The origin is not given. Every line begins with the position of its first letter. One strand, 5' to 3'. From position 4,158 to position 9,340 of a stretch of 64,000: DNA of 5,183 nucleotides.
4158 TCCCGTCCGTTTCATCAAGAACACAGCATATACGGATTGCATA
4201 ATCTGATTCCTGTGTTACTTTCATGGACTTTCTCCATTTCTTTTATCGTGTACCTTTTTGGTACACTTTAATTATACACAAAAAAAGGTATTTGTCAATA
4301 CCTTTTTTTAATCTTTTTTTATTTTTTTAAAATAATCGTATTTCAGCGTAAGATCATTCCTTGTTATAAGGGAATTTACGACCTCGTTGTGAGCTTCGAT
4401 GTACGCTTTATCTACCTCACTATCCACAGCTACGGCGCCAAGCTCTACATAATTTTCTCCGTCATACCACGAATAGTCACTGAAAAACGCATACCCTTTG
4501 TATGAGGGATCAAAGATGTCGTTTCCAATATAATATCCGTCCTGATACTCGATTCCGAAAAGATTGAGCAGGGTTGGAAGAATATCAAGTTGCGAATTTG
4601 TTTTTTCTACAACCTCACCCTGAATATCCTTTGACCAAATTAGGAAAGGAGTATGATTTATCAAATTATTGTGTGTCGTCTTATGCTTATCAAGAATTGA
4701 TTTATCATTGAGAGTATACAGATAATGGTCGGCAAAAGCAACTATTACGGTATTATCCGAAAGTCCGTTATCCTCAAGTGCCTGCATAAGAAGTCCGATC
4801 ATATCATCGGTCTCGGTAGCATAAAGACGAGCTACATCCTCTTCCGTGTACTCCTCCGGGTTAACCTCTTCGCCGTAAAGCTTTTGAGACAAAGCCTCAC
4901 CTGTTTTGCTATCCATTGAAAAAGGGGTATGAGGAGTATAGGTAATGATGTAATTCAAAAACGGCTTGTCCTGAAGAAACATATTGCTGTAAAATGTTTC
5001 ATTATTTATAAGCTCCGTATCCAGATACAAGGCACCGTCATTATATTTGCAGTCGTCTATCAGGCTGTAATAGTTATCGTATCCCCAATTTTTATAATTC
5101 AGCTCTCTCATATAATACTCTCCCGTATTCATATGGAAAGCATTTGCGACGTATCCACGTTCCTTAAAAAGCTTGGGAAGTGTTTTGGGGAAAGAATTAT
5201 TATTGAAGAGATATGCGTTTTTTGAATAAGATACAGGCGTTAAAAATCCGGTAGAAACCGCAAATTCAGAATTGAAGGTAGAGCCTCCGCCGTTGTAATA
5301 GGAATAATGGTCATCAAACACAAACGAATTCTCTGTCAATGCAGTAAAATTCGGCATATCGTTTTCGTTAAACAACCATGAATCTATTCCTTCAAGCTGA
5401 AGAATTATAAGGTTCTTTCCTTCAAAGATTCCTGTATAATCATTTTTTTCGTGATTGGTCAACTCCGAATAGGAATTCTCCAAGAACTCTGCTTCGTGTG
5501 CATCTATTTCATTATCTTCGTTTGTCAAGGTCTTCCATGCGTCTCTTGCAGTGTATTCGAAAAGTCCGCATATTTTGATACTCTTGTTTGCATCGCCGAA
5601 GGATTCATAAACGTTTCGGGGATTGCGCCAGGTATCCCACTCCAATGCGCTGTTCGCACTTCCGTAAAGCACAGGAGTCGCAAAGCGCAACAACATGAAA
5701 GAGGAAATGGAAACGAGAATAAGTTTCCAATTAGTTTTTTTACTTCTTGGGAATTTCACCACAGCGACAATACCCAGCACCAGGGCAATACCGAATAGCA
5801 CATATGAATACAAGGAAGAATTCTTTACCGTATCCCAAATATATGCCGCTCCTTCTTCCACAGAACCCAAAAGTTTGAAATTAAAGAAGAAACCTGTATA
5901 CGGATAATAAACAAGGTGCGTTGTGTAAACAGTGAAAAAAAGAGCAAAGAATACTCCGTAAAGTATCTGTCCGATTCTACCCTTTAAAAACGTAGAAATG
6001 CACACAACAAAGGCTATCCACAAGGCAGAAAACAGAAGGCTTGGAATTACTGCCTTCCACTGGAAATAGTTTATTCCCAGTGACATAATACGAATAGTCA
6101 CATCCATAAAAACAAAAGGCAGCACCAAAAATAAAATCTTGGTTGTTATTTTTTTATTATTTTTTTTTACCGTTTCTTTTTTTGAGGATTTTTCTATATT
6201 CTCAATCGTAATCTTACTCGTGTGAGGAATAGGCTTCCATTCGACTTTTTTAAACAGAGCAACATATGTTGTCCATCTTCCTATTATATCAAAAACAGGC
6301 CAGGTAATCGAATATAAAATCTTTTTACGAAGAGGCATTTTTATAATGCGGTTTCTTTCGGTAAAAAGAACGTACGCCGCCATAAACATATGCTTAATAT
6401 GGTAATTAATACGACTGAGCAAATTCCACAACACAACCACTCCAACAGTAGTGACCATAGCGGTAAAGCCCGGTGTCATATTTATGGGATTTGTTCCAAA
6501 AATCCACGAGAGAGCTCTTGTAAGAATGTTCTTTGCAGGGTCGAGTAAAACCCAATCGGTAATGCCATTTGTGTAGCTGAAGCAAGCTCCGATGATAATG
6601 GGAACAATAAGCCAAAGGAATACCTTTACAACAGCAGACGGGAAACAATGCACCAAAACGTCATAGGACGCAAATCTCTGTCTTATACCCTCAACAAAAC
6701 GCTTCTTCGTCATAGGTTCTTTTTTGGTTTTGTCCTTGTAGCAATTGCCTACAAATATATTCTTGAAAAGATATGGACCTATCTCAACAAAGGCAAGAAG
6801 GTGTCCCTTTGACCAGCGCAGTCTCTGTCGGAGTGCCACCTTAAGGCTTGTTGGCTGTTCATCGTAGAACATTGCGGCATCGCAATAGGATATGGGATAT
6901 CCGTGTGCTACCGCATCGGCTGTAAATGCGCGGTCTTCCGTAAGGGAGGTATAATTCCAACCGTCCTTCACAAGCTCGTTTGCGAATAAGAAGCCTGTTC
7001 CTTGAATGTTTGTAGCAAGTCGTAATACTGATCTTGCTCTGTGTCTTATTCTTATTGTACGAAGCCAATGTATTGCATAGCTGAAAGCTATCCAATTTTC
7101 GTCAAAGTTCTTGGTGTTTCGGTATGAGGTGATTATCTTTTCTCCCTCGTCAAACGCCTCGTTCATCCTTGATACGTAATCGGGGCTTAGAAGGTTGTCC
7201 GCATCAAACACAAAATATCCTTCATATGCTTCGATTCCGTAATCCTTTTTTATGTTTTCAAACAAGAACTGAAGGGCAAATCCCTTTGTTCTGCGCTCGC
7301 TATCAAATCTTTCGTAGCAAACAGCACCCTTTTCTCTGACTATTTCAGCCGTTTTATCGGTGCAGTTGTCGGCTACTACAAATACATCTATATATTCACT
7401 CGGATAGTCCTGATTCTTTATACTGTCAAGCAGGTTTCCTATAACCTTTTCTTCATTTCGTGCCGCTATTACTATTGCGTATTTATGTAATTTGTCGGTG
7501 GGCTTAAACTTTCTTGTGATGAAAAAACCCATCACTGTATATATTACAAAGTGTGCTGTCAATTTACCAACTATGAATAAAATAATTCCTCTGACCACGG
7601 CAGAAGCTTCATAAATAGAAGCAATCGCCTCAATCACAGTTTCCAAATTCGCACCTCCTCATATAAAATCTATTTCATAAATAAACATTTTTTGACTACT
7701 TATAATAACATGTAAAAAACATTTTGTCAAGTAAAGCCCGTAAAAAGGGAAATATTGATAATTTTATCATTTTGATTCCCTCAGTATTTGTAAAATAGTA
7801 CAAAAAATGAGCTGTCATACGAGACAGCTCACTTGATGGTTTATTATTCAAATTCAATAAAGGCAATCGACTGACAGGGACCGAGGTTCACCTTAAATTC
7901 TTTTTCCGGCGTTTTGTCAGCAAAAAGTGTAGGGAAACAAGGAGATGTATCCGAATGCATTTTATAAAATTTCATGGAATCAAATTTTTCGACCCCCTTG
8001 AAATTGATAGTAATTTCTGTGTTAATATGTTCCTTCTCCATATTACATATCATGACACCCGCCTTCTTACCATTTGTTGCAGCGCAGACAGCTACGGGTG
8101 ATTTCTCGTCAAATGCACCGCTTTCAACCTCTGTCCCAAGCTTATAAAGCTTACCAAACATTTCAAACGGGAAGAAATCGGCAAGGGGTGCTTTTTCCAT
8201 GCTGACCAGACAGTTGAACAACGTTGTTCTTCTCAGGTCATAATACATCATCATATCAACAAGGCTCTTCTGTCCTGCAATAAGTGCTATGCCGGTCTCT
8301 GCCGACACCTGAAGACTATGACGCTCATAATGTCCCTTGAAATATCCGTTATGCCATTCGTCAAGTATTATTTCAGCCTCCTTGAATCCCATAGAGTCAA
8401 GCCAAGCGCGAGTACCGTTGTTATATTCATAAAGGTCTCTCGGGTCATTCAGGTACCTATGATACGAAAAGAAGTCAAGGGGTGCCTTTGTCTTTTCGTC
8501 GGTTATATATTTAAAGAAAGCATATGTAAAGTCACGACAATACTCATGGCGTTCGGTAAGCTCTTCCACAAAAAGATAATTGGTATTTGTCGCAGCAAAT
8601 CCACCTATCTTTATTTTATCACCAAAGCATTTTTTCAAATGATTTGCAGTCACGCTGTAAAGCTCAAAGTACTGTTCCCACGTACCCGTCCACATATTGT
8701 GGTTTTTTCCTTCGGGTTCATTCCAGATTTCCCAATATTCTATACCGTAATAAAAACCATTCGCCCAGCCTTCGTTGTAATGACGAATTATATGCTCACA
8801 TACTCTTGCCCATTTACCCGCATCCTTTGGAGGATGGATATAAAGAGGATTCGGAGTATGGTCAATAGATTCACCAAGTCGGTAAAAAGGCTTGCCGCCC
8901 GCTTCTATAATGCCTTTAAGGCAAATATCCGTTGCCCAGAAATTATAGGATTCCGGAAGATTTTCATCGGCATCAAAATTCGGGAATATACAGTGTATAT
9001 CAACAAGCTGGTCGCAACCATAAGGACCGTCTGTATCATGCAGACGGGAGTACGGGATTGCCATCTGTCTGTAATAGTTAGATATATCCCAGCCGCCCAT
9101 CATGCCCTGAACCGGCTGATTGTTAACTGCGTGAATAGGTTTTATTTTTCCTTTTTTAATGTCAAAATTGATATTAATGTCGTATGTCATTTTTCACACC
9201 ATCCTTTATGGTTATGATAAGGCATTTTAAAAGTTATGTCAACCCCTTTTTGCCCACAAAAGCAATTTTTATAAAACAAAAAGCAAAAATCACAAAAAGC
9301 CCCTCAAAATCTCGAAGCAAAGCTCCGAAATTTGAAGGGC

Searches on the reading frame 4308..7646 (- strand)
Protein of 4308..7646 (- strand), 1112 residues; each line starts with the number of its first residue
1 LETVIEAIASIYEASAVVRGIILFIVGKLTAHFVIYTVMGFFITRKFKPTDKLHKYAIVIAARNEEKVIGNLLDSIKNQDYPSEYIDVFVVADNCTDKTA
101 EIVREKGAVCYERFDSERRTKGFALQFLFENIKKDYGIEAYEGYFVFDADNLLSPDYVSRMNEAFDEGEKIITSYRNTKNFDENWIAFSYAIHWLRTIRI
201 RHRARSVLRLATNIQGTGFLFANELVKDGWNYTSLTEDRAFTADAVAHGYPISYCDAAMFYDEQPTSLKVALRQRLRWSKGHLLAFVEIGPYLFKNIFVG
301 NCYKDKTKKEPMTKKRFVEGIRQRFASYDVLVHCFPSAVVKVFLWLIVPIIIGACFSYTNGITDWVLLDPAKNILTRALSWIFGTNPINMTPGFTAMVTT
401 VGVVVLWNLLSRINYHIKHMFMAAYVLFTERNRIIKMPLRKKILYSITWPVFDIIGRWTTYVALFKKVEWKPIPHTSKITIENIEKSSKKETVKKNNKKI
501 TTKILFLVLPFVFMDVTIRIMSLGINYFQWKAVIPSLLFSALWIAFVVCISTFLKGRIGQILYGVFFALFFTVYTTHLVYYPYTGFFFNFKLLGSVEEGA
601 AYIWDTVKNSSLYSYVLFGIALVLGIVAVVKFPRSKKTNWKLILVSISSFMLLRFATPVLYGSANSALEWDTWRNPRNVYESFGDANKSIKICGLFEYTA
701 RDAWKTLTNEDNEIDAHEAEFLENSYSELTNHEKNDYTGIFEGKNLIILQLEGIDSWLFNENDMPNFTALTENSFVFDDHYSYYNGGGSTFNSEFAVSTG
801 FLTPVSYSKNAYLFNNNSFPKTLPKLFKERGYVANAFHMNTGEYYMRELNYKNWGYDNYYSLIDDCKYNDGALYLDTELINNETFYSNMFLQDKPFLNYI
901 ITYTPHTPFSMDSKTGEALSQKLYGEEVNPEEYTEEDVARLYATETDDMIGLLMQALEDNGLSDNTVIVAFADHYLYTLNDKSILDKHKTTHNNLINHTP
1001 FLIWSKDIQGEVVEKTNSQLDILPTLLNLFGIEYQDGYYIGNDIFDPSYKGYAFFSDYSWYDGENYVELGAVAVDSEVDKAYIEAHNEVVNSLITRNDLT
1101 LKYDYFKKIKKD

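Call 37: search_protein_families(library=pfam, max_evalue=1e-8, proteins=[window:4308-7646:-])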
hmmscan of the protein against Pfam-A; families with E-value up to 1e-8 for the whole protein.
window:4308-7646:- (1112 aa): 4 families
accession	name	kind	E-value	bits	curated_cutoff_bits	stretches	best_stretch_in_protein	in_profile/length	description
PF00884.28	Sulfatase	-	5.9e-32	111.6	25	1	762-1032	24-301/301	Sulfatase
PF13641.12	Glyco_tranf_2_3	-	1.2e-23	84.8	27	1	55-281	2-230/230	Glycosyltransferase like family 2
PF13632.12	Glyco_trans_2_3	-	4.7e-15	56.4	27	1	147-349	5-182/198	Glycosyl transferase family group 2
PF00535.33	Glycos_transf_2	-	5e-14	53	23.3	1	58-228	2-166/168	Glycosyl transferase family 2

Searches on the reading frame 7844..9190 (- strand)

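Call 37: search_protein_families(library=pfam, max_evalue=1e-8, proteins=[window:7844-9190:-])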
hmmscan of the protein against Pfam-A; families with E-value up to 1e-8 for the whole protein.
window:7844-9190:- (448 aa): 1 family
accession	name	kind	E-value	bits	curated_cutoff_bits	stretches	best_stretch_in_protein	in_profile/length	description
PF01229.23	Glyco_hydro_39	-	7.1e-15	55.2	26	1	78-248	70-228/472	Glycosyl hydrolases family 39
